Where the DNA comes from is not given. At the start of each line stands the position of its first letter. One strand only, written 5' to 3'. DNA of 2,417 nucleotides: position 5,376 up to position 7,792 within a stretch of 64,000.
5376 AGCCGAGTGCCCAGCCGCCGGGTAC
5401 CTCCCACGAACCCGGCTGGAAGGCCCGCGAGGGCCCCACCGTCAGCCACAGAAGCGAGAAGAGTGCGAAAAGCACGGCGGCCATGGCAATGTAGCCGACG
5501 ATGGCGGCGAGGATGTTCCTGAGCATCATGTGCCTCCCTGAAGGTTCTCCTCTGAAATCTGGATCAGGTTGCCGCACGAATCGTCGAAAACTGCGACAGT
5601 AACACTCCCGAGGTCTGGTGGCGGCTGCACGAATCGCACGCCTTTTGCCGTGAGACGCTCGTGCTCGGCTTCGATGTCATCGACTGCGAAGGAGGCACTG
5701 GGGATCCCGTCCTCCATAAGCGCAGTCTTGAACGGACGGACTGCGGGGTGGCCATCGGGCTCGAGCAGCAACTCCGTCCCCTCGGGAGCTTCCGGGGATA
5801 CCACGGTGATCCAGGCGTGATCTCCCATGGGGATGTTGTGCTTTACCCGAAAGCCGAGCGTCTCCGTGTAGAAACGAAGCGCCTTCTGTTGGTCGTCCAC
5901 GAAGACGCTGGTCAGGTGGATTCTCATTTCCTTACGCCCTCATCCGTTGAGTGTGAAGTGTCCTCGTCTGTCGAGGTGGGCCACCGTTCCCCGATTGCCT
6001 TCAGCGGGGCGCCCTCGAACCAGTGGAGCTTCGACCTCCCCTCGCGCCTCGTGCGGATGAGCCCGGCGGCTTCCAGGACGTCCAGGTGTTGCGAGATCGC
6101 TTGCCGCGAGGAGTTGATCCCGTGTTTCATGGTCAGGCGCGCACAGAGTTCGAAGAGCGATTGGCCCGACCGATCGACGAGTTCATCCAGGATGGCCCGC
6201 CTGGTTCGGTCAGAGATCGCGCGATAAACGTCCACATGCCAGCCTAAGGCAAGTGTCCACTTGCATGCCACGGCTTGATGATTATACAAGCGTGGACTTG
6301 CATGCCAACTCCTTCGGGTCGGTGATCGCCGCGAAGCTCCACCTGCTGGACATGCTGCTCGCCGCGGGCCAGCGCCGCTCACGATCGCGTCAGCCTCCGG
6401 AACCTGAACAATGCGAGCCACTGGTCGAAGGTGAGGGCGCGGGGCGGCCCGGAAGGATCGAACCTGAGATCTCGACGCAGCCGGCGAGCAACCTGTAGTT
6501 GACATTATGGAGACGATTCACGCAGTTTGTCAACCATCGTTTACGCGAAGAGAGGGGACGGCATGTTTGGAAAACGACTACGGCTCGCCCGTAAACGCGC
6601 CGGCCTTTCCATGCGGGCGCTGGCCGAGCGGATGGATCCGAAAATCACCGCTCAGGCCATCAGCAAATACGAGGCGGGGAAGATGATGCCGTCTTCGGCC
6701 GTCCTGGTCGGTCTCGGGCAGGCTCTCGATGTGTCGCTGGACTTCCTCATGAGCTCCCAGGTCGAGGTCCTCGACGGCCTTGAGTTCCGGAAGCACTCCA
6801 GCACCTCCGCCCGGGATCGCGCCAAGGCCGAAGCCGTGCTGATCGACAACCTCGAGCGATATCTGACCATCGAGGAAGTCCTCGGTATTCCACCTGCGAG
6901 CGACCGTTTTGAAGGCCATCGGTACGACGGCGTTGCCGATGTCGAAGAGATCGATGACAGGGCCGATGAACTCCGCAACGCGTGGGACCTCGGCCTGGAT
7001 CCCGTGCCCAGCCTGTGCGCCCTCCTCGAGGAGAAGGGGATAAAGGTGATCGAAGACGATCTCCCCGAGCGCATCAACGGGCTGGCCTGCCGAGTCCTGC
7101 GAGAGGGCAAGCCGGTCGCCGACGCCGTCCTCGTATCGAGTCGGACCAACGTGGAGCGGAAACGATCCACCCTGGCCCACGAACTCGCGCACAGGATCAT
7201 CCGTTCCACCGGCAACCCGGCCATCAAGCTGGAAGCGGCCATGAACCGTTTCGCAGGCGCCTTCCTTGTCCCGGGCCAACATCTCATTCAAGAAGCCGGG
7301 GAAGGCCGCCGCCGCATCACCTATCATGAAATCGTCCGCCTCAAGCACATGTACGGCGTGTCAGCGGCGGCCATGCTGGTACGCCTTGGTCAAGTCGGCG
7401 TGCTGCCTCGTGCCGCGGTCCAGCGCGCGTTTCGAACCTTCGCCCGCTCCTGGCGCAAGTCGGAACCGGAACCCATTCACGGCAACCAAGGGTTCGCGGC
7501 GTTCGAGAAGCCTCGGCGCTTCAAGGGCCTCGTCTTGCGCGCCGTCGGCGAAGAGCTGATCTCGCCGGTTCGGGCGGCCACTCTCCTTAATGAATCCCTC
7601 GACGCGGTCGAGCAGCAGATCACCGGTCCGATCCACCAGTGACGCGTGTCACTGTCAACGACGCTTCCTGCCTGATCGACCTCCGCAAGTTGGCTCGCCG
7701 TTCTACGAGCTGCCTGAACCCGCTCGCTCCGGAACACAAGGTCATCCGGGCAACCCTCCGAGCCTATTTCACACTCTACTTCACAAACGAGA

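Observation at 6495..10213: Fused XRE-ImmA/IrrE regulator followed by an uncharacterised three-gene overlapping operon: candidate regulated defence/stress module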

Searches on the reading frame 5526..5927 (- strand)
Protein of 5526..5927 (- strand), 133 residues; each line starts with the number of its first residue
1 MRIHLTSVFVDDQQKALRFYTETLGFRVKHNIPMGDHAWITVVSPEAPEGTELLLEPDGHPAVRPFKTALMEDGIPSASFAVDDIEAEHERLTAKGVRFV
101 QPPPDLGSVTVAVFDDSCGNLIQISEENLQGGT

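Call 66: search_protein_families(library=padloc, proteins=[window:5526-5927:-], max_evalue=0.01)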
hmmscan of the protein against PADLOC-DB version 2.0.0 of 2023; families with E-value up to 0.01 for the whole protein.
window:5526-5927:- (133 aa): 0 families

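Call 67: search_protein_families(library=pfam, proteins=[window:5526-5927:-], max_evalue=0.01)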
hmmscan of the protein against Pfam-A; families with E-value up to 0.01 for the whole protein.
window:5526-5927:- (133 aa): 5 families
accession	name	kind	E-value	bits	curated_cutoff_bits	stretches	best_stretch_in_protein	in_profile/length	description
PF00903.31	Glyoxalase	-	1.1e-21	77.9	20.6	1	2-124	1-121/121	Glyoxalase/Bleomycin resistance protein/Dioxygenase superfamily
PF22677.2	Ble-like_N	-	1.8e-05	24.8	24.5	1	9-41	8-39/41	Bleomycin resistance protein-like N-terminal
PF13669.12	Glyoxalase_4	-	3e-05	24.7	27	1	8-104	5-98/109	Glyoxalase/Bleomycin resistance protein/Dioxygenase superfamily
PF18029.7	Glyoxalase_6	-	0.00043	21.3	23.6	1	8-123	2-104/106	Glyoxalase-like domain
PF13468.12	Glyoxalase_3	-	0.0018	18.8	25.1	0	32-101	42-104/176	Glyoxalase-like domain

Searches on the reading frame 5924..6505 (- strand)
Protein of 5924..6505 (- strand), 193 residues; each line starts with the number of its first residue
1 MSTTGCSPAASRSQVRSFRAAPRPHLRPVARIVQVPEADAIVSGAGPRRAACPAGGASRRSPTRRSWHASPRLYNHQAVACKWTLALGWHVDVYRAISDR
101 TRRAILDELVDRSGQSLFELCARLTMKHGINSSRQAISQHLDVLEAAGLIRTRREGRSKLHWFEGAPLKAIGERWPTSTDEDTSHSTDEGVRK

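Call 66: search_protein_families(library=padloc, proteins=[window:5924-6505:-], max_evalue=0.01)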
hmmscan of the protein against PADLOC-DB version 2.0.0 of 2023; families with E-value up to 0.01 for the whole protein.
window:5924-6505:- (193 aa): 5 families
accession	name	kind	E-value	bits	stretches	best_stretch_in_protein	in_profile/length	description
PDLC01720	Csa3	-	1.3e-12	46.3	1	89-160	14-85/118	Csa3_1_CAS-I-II-III-IV-V-VI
PDLC01438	Csa3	-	1.5e-08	33.1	1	92-177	140-215/305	"CAS-I,CAS-II,CAS-III,CAS-IV,CAS-V,CAS-VI; associated_signaling"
PDLC01866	CARF3--CARF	-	0.0028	15.6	1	125-159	158-192/207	-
PDLC01852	CARF3--CARF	-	0.0046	14.9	1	102-159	145-196/208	-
PDLC01987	CARF_m5--CARF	-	0.0094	14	0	101-161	9-59/195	-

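Call 67: search_protein_families(library=pfam, proteins=[window:5924-6505:-], max_evalue=0.01)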
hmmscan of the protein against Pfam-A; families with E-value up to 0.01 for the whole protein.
window:5924-6505:- (193 aa): 4 families
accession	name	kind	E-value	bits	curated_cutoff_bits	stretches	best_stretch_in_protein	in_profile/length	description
PF12840.13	HTH_20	-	2e-09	37.7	27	1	98-153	2-51/51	Helix-turn-helix domain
PF13412.12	HTH_24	-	0.00016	21.6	21.9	1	99-151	2-48/48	Winged helix-turn-helix DNA-binding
PF12802.13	MarR_2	-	0.00044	20.8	27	1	132-156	32-56/61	MarR family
PF01022.26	HTH_5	-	0.00067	19.9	22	1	99-151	1-46/47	Bacterial regulatory protein, arsR family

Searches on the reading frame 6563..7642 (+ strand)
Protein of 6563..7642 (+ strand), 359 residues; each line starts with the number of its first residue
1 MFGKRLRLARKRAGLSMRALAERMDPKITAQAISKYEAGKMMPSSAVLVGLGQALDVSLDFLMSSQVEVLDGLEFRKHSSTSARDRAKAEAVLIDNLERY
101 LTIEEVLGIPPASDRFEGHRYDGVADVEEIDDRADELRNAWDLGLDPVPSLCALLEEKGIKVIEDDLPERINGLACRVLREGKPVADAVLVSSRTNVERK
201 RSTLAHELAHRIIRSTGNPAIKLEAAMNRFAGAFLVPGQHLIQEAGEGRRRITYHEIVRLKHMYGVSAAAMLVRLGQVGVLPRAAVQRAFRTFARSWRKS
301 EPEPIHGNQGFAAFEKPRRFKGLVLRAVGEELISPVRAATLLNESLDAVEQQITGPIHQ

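Call 3: search_protein_families(library=pfam, proteins=[window:6563-7642:+], max_evalue=0.1)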
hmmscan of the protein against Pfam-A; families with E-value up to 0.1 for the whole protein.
window:6563-7642:+ (359 aa): 4 families
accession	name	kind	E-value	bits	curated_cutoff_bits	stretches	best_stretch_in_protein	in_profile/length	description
PF06114.19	Peptidase_M78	-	1.1e-13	51.5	22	1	156-275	2-122/123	IrrE N-terminal-like domain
PF01381.28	HTH_3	-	6.3e-13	49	23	1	6-62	1-55/55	Helix-turn-helix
PF13560.12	HTH_31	-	3.9e-11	43.5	27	1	2-59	2-58/64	Helix-turn-helix domain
PF12844.13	HTH_19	-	1.5e-07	31.6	30.2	1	3-63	1-59/64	Helix-turn-helix domain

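Call 4: search_protein_families(library=ncbifam, proteins=[window:6563-7642:+], max_evalue=0.1)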
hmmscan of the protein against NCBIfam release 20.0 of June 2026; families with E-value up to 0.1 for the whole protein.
window:6563-7642:+ (359 aa): 12 families
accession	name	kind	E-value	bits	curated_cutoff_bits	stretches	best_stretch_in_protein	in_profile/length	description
NF052239.1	antitox_spr1629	equivalog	5e-23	81.8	335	1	2-323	3-334/377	spr1629 family repressor/antitoxin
NF041951.1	phage_RstR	subfamily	3.2e-11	43.5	80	1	1-70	2-69/108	RstR family transcriptional repressor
TIGR00270.2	TIGR00270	equivalog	7.2e-06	25.9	110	1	2-59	76-131/159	multiprotein bridging factor aMBF1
NF003162.0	PRK04140.1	equivalog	7.4e-06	25.2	263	1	3-97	128-214/317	transcriptional regulator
NF006015.0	PRK08154.1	subfamily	0.00017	20.9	204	1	2-71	31-99/314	anaerobic benzoate catabolism transcriptional regulator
NF007408.0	PRK09943.1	equivalog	0.00019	21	211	1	3-64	9-68/185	HTH-type transcriptional regulator PuuR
NF041677.1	trans_regClgR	equivalog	0.00071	19.6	170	1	3-88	10-93/113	transcriptional regulator ClgR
TIGR03830.1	CxxCG_CxxCG_HTH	subfamily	0.00083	19.2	61.8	1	4-47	68-109/127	type II TA system antitoxin MqsA family protein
NF007257.0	PRK09706.1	subfamily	0.00094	19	101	1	1-63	5-65/135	transcriptional repressor DicA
NF046032.1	TransRegSlrRBacil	equivalog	0.0024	18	250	1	1-67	1-66/149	HTH-type transcriptional regulator SlrR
NF010465.0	PRK13890.1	equivalog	0.014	15.5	96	1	2-81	7-86/121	conjugal transfer protein TrbA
NF050110.1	TransRegBldD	equivalog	0.036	13.8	250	0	2-59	9-66/162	transcriptional regulator BldD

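Call 5: search_protein_families(library=padloc, proteins=[window:6563-7642:+], max_evalue=0.1)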
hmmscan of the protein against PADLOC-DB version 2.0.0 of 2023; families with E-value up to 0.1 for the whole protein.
window:6563-7642:+ (359 aa): 18 families
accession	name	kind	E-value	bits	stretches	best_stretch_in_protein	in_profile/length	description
PDLC03949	RmrA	-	4.6e-43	145.5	1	4-306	5-294/363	-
PDLC03951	RmrA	-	1.4e-35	121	1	3-303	10-311/400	-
PDLC03947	RmrA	-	3.9e-35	119.4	1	2-302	12-315/383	-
PDLC03944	RmrA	-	4.8e-35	119.3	1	3-302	8-308/384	-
PDLC03948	RmrA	-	9.4e-35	118.2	1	3-302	10-314/397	-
PDLC03954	RmrA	-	1.8e-34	117.3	1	3-302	12-315/380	-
PDLC03955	RmrA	-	3.1e-34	116.8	1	4-305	23-316/371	-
PDLC03946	RmrA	-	5.7e-33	112.1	1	3-306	4-296/357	-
PDLC03952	RmrA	-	1.2e-32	111.2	1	4-324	25-346/395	-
PDLC03943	RmrA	-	5e-31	106.1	1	3-295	4-289/370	-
PDLC03956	RmrA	-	2.3e-30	103.9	1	4-303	11-312/399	-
PDLC03953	RmrA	-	1.2e-27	95.1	1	2-307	6-313/373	-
PDLC03945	RmrA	-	2.7e-22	77.5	1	2-302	3-318/394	-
PDLC03950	RmrA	-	4.5e-21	73.3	1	4-310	5-311/369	-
PDLC04141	capP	-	8.1e-12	43.2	1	153-289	26-164/242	capP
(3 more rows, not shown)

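Call 57: search_protein_families(library=phrogs, proteins=[window:6563-7642:+], max_evalue=0.01)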
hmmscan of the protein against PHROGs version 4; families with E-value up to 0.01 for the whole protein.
window:6563-7642:+ (359 aa): 15 families
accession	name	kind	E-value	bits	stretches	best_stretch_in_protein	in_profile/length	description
phrog_2439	-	transcription regulation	5.2e-50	171.4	1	3-350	9-348/367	transcriptional regulator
phrog_8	-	transcription regulation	7.3e-11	43.1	1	1-65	76-138/346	transcriptional regulator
phrog_87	-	other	8.9e-10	39.7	1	152-275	44-161/227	metallo-protease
phrog_3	-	transcription regulation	6.3e-09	37.1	1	1-121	88-210/430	transcriptional repressor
phrog_4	-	transcription regulation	6.2e-08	33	1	2-67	137-196/400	transcriptional repressor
phrog_2967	-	transcription regulation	7.8e-08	33.1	1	2-70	11-77/225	transcriptional regulator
phrog_1373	-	transcription regulation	8e-08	33.4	1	6-90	68-149/166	transcriptional regulator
phrog_2328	-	transcription regulation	2.3e-07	31.7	1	2-68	16-80/128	transcriptional repressor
phrog_7396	-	unknown function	2.5e-07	31.6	1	1-63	15-78/227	-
phrog_5823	-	transcription regulation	2e-06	28.2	1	2-81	7-84/404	transcriptional regulator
phrog_38027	-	transcription regulation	2e-05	25.6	1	5-60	72-125/143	transcriptional repressor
phrog_4836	-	transcription regulation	3.7e-05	24.4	1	3-65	77-137/194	CII-like regulator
phrog_3037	-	transcription regulation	0.00025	21.9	1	2-66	27-78/189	transcriptional repressor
phrog_1914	-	unknown function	0.00025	21.8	1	193-275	87-174/222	-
phrog_638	-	transcription regulation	0.0054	17.6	0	16-57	19-58/145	transcriptional regulator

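Call 68: find_homologous_proteins(query=window:6563-7642:+, max_evalue=1e-20)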
Query window:6563-7642:+ (359 aa): 1846 proteins with E <= 1e-20 among 8000 candidates; the best 120 are listed.
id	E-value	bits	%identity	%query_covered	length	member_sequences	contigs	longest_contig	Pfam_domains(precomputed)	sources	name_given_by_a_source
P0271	7.3e-211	717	91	99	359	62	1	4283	PF12844.14,PF01381.29,PF06114.20,PF13560.13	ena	-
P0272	8.4e-204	694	90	99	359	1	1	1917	PF12844.14,PF01381.29,PF06114.20,PF13560.13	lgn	-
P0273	2.5e-200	683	87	100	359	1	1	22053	PF12844.14,PF01381.29,PF06114.20,PF13560.13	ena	-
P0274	2.7e-200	682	88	99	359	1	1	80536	PF12844.14,PF01381.29,PF06114.20,PF13560.13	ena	-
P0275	1.1e-199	680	88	99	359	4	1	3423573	PF12844.14,PF01381.29,PF06114.20,PF13560.13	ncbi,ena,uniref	ncbi:helix-turn-helix domain-containing protein [Candidatus Palauibacter irciniicola]|uniref:helix-t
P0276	3.9e-197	672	86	100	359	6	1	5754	PF12844.14,PF01381.29,PF06114.20,PF13560.13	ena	-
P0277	3.6e-196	669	86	100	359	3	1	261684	PF12844.14,PF01381.29,PF06114.20,PF13560.13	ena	-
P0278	9.1e-196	667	86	99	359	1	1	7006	PF12844.14,PF01381.29,PF06114.20,PF13560.13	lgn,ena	-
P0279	7.9e-195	664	86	99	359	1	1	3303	PF12844.14,PF01381.29,PF06114.20,PF13560.13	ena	-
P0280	4.1e-194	662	85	99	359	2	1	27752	PF12844.14,PF01381.29,PF06114.20,PF13560.13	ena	-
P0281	9.8e-192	654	84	100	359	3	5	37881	PF12844.14,PF01381.29,PF06114.20,PF13560.13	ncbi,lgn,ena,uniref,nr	ncbi:MAG: XRE family transcriptional regulator [Gemmatimonadota bacterium]|uniref:helix-turn-helix d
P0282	1.6e-191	654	84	99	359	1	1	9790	PF12844.14,PF01381.29,PF06114.20,PF13560.13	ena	-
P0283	1.3e-190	651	86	95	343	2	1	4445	PF01381.29,PF06114.20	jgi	-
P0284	2.2e-190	650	83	100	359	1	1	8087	PF12844.14,PF01381.29,PF06114.20,PF13560.13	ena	-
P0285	5.1e-190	649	83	99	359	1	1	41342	PF12844.14,PF01381.29,PF06114.20,PF13560.13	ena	-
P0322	1.8e-176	604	78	100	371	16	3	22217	PF12844.14,PF01381.29,PF06114.20,PF13560.13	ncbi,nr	ncbi:MAG: ImmA/IrrE family metallo-endopeptidase [Caldilineaceae bacterium SB0665_bin_21]|nr:ImmA/Ir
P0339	2.1e-174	597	77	100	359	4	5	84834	PF12844.14,PF01381.29,PF06114.20,PF13560.13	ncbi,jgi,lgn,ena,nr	ncbi:MAG: XRE family transcriptional regulator [Immundisolibacterales bacterium]|nr:XRE family trans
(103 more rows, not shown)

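Call 69: find_encoding_contigs(protein=P0339, flank=4000, max_places=3)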
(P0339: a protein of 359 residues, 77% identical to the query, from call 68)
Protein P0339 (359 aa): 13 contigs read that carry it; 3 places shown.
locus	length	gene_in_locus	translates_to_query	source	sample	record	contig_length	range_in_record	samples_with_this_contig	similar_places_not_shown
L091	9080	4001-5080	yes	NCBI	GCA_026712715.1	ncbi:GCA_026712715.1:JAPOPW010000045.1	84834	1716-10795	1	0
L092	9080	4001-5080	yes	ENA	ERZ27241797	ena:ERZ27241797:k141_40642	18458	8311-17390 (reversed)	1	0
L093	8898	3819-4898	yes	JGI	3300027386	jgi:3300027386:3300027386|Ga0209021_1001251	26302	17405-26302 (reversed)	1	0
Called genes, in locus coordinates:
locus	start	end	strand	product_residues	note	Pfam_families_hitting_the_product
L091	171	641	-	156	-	-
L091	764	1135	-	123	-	-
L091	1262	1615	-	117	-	PF26345:ScoMcrA_N (weak)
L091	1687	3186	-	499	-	PF00899:ThiF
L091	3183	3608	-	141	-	-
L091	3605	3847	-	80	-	-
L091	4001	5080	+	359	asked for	PF01381:HTH_3, PF12844:HTH_19 (weak), PF13560:HTH_31, PF06114:Peptidase_M78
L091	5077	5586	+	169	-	PF11848:DUF3368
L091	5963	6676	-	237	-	PF00149:Metallophos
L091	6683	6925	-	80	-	-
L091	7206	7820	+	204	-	-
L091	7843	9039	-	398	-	PF13356:Arm-DNA-bind_3, PF22022:Phage_int_M, PF00589:Phage_integrase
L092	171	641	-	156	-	-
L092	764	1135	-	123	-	-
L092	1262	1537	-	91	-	PF26345:ScoMcrA_N (weak)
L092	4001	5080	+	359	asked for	PF01381:HTH_3, PF12844:HTH_19 (weak), PF13560:HTH_31, PF06114:Peptidase_M78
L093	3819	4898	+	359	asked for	PF01381:HTH_3, PF12844:HTH_19 (weak), PF13560:HTH_31, PF06114:Peptidase_M78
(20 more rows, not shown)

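Call 70: find_encoding_contigs(protein=P0322, flank=4000, max_places=2)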
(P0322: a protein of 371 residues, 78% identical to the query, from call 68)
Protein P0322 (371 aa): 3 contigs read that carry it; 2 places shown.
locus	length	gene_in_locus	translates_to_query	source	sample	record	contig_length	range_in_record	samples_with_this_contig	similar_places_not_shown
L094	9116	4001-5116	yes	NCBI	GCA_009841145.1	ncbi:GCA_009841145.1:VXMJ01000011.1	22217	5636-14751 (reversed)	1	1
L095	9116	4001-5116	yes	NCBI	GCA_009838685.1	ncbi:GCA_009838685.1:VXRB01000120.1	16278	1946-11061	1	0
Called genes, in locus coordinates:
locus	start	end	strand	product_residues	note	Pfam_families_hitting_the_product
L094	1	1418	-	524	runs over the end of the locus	PF12450:vWF_A, PF00092:VWA, PF13519:VWA_2, PF13768:VWA_3 (weak), PF12034:YfbK_C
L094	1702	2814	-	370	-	PF03480:DctP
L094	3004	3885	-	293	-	PF26340:DNA-SBD_ScoMcrA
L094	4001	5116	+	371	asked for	PF01381:HTH_3, PF12844:HTH_19 (weak), PF13560:HTH_31, PF06114:Peptidase_M78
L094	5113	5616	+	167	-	PF01850:PIN (faint), PF11848:DUF3368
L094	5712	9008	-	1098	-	PF02811:PHP, PF07733:DNA_pol3_alpha, PF17657:DNA_pol3_finger, PF14579:HHH_6, PF01336:tRNA_anti-codon (weak)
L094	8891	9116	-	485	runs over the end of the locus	PF00817:IMS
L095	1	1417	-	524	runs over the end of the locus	PF12450:vWF_A, PF00092:VWA, PF13519:VWA_2, PF13768:VWA_3 (weak), PF12034:YfbK_C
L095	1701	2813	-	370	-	PF03480:DctP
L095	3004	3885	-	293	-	PF26340:DNA-SBD_ScoMcrA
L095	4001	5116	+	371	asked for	PF01381:HTH_3, PF12844:HTH_19 (weak), PF13560:HTH_31, PF06114:Peptidase_M78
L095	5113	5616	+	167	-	PF01850:PIN (faint), PF11848:DUF3368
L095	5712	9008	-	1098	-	PF02811:PHP, PF07733:DNA_pol3_alpha, PF17657:DNA_pol3_finger, PF14579:HHH_6, PF01336:tRNA_anti-codon (weak)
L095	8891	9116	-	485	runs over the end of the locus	PF00817:IMS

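Call 71: find_encoding_contigs(protein=P0275, flank=4000, max_places=2)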
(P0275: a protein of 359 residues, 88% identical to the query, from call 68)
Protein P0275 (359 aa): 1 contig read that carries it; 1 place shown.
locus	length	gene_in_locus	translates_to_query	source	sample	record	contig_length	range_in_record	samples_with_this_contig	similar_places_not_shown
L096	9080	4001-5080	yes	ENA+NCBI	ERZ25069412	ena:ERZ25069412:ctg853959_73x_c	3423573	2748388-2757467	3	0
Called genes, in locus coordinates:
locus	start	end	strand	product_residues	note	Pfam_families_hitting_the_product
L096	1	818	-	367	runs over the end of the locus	-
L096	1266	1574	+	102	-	-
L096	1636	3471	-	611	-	PF13620:CarboxypepD_reg, PF17210:SdrD_B (faint), PF17802:SpaA (faint), PF22904:NOMO1-like_2nd (faint), PF13620:CarboxypepD_reg, PF13715:CarbopepD_reg_2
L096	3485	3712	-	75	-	PF09954:DUF2188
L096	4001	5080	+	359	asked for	PF01381:HTH_3, PF12844:HTH_19 (weak), PF13560:HTH_31, PF06114:Peptidase_M78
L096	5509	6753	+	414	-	PF00491:Arginase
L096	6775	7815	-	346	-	PF00248:Aldo_ket_red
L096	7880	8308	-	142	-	-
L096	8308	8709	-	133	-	PF00903:Glyoxalase, PF22677:Ble-like_N (weak), PF13669:Glyoxalase_4 (weak)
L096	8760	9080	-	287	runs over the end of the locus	PF02517:Rce1-like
